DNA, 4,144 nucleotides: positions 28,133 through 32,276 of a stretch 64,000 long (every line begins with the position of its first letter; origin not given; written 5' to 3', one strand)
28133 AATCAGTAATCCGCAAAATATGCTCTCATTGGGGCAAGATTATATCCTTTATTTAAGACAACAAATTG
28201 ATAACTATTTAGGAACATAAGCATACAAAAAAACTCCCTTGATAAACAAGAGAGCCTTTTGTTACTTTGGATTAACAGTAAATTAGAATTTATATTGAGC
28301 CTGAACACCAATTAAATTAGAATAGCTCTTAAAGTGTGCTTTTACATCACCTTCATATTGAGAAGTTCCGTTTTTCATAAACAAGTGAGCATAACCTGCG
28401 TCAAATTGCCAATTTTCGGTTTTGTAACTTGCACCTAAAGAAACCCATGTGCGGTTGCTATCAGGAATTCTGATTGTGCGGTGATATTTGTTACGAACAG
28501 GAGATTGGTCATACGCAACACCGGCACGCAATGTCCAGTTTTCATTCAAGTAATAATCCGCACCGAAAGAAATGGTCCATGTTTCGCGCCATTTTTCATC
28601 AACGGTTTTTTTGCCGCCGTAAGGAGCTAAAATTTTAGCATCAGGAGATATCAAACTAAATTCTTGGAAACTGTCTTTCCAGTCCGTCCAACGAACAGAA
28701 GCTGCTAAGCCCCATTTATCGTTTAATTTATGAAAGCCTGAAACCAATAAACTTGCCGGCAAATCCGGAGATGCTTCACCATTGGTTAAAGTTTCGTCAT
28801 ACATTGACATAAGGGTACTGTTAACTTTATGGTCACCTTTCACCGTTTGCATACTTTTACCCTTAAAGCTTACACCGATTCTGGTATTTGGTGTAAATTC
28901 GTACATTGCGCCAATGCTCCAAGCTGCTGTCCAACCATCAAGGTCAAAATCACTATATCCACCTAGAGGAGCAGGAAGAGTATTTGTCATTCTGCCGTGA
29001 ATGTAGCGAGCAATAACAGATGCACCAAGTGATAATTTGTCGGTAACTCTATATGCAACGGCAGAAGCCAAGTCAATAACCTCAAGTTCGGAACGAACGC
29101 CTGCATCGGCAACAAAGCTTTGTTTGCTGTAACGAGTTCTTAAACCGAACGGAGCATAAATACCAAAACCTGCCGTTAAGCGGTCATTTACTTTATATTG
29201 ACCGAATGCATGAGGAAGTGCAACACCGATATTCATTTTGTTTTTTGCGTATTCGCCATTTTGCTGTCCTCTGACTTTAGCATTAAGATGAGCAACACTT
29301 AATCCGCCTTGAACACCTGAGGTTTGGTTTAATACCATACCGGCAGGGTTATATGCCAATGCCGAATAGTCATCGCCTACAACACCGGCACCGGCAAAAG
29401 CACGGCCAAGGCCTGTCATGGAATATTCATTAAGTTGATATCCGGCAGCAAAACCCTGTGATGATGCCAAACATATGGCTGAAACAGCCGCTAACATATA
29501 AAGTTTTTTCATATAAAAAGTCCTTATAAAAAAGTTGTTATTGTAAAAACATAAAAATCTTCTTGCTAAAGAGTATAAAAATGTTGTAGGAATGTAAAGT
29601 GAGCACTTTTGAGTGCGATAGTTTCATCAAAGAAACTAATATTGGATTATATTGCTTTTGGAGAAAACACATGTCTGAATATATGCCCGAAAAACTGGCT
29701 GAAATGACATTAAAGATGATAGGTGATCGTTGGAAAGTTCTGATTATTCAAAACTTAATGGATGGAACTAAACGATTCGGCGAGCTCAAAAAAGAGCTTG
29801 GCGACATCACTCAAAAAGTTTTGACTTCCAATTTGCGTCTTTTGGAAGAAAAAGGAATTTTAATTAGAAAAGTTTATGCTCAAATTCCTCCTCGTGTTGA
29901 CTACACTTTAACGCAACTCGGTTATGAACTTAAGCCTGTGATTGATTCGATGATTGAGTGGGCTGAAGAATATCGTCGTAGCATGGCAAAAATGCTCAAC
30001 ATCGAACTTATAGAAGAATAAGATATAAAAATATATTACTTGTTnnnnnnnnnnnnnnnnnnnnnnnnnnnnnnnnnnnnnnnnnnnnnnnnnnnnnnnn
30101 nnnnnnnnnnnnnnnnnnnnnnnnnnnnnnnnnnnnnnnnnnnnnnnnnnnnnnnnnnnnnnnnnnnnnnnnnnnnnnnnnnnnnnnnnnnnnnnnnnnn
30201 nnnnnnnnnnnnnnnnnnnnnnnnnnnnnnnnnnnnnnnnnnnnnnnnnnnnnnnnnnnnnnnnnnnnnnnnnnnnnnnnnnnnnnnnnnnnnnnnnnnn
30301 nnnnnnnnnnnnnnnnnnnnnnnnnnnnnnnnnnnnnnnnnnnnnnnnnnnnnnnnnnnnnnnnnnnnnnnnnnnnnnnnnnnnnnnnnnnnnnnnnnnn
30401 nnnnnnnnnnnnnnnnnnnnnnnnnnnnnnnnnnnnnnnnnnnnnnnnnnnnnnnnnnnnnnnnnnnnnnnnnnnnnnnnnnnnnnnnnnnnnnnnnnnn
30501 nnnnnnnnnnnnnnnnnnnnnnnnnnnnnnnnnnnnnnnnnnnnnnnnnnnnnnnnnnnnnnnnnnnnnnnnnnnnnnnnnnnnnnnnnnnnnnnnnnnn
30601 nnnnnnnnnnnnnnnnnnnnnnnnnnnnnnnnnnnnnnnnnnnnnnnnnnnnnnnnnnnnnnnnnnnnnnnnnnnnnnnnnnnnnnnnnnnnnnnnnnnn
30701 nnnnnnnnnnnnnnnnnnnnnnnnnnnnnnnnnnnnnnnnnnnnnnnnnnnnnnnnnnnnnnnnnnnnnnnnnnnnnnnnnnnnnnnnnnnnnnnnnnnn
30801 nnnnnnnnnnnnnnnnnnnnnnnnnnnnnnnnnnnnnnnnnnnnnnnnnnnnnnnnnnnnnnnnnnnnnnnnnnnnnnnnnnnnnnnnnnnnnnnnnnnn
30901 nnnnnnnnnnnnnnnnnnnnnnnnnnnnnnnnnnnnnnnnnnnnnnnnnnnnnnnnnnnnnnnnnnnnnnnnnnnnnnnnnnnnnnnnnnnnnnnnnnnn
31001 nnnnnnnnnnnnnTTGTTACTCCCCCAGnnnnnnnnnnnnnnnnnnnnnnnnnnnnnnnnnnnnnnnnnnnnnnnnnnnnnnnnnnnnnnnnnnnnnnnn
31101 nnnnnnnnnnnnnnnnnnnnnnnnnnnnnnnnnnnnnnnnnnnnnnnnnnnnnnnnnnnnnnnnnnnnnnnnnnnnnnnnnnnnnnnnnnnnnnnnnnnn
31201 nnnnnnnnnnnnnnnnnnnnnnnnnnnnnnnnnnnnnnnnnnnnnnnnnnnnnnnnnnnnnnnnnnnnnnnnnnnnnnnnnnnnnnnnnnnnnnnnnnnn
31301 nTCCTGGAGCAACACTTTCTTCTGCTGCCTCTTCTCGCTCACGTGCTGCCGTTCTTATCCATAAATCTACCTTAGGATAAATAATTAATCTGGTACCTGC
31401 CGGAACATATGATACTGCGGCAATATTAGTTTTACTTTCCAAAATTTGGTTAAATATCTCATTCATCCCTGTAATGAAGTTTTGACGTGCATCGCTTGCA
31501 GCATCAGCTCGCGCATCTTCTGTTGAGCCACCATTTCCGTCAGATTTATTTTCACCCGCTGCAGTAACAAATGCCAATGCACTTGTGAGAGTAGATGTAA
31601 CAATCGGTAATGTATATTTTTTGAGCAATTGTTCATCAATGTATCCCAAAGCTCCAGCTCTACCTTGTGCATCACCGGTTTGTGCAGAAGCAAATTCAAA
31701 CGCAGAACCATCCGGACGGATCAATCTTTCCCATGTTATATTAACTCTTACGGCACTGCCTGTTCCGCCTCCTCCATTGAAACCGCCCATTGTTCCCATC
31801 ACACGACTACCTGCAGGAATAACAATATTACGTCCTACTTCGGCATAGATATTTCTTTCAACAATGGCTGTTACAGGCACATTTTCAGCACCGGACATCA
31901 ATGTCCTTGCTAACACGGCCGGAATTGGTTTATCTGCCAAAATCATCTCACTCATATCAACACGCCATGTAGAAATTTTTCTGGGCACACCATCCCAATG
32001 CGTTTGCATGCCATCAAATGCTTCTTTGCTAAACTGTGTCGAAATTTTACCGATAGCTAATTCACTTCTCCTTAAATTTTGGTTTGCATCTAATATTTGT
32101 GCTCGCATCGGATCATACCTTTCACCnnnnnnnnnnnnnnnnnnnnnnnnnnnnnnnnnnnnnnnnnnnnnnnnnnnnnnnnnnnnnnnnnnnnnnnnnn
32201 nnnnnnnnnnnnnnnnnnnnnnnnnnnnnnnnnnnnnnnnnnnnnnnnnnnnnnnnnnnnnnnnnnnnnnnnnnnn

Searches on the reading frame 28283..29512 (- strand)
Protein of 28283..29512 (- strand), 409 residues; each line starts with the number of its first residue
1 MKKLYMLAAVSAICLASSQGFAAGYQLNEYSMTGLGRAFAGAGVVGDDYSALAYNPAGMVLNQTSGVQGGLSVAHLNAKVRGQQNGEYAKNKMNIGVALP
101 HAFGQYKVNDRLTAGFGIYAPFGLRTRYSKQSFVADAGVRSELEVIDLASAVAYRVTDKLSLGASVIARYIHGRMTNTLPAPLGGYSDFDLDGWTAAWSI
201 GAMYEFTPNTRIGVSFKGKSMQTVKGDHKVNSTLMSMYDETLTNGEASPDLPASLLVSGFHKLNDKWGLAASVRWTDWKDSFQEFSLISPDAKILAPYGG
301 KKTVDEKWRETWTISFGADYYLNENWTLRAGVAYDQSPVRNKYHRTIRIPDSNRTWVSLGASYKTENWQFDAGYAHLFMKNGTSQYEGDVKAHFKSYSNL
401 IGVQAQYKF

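Call 6: search_protein_families(library=pfam, proteins=[window:28283-29512:-], max_evalue=0.01)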
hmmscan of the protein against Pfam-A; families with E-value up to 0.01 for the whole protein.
window:28283-29512:- (409 aa): 8 families
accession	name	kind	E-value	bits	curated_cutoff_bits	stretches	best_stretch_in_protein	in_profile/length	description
PF03349.22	Toluene_X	-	3.1e-89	299.8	29.7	1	14-409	2-421/421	Outer membrane protein transport protein (OMPP1/FadL/TodX)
PF10677.15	DUF2490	-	2.4e-05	24.6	29.8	0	310-343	35-68/186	Protein of unknown function (DUF2490)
PF00593.30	TonB_dep_Rec_b-barrel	-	4.3e-05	24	27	1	266-379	118-242/436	TonB dependent receptor-like, beta-barrel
PF13505.12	OMP_b-brl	-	0.00024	21.7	28.7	0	194-374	42-173/175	Outer membrane protein beta-barrel domain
PF03797.25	Autotransporter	-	0.00026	21.3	26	1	310-409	24-128/255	Autotransporter beta-domain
PF20841.2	NtrZ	-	0.001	19.8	27.7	0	199-217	30-48/78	NtrZ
PF11854.14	MtrB_PioB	-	0.0021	17.1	23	0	261-375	288-396/635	Putative outer membrane beta-barrel porin, MtrB/PioB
PF13568.12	OMP_b-brl_2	-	0.0029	18.2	27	0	301-339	29-67/175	Outer membrane protein beta-barrel domain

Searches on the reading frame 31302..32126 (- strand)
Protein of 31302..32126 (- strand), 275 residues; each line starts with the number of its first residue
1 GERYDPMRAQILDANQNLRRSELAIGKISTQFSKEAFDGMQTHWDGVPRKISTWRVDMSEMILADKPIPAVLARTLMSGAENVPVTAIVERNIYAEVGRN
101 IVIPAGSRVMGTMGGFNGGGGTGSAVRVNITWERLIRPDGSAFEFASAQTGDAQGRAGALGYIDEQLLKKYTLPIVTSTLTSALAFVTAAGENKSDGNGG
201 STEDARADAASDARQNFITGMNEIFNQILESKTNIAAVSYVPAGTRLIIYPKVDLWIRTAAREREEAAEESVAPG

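Call 26: find_related_loci(query=A2, collection=genome_contigs, flank=10000)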
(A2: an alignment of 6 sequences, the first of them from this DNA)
Query A2 (275 aa) in genome_contigs; peptide patterns used: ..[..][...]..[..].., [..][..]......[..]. (x = any residue, [..] = any of these).
313 stretches matched a pattern; 289 encode a relative of the query (tblastn E <= 1e-3); the best 80 are kept; 80 distinct loci.
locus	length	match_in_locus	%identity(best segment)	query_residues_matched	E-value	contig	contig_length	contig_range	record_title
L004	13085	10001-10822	94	2-275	6e-149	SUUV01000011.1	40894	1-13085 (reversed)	MAG: Alphaproteobacteria bacterium isolate SIG55 NODE_21166_length_40894_cov_2.845586, whole genome shotgun sequence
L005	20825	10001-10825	75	2-274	7e-140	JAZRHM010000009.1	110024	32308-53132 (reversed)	MAG: Alphaproteobacteria bacterium isolate T1900045481_YK20190175.MAGScoT_cleanbin_000003 SGB_7321_k141_2028243, whole g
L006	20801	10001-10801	72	2-269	2e-122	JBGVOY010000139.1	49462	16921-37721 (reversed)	MAG: Alphaproteobacteria bacterium isolate fecal_MAG_20 fecal_MAG_20_contig_0139, whole genome shotgun sequence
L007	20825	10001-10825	68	2-274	5e-121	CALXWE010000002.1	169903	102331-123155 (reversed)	MAG: uncultured Alphaproteobacteria bacterium isolate BRZ_SP__bin53 genome assembly, contig: BRZ_SP__NODE_58_length_1699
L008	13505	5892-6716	70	2-275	4e-119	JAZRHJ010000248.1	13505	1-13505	MAG: Alphaproteobacteria bacterium isolate T1900045482_YK20190176.MAGScoT_cleanbin_000025 SGB_7325_k141_2933200, whole g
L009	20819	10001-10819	68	2-274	8e-119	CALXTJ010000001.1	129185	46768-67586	MAG: uncultured Alphaproteobacteria bacterium isolate BRZ_KS__bin114 genome assembly, contig: BRZ_KS__NODE_125_length_12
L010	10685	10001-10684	82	2-229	2e-118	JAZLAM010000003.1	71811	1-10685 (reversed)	MAG: Alphaproteobacteria bacterium isolate T1900045076_TC20190070.MAGScoT_cleanbin_000006 SGB_4637_k141_1298105, whole g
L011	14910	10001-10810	69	2-269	5e-116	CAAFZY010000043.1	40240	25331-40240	MAG TPA_asm: Alphaproteobacteria bacterium, isolate HGM16767, WGS project CAAFZY010000000 data, contig: SRS475987_54_k11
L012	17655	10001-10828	67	2-274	1e-113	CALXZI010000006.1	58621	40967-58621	MAG: uncultured Alphaproteobacteria bacterium isolate BRZ_RN__bin68 genome assembly, contig: BRZ_RN__NODE_529_length_586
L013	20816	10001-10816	67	2-274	2e-113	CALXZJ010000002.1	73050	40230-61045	MAG: uncultured Alphaproteobacteria bacterium isolate BRZ_EQ__bin53 genome assembly, contig: BRZ_EQ__NODE_831_length_730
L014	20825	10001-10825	68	2-274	3e-112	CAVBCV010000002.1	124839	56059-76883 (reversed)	Lachnospiraceae bacterium isolate H07603-L1_cleanbin_000017 genome assembly, contig: Spades_H07603-L1_contig_75, whole g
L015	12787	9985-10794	69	2-269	4e-112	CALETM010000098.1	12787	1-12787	MAG TPA_asm: uncultured Alphaproteobacteria bacterium isolate ERR2619727_bin.69_CONCOCT_v1.1_MAG genome assembly, contig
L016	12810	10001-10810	69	2-269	3e-112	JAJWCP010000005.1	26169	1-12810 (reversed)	MAG: Proteobacteria bacterium isolate B13_bin.31.fa NODE_360_length_26169_cov_8.669143, whole genome shotgun sequence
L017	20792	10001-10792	68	2-263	1e-111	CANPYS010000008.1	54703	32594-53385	MAG: uncultured Alphaproteobacteria bacterium isolate Lapin-001__bin79 genome assembly, contig: Lapin-001__NODE_822_leng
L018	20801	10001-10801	66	2-266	8e-110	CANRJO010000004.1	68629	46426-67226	MAG: uncultured Alphaproteobacteria bacterium isolate Lapin-021__bin60 genome assembly, contig: Lapin-021__NODE_476_leng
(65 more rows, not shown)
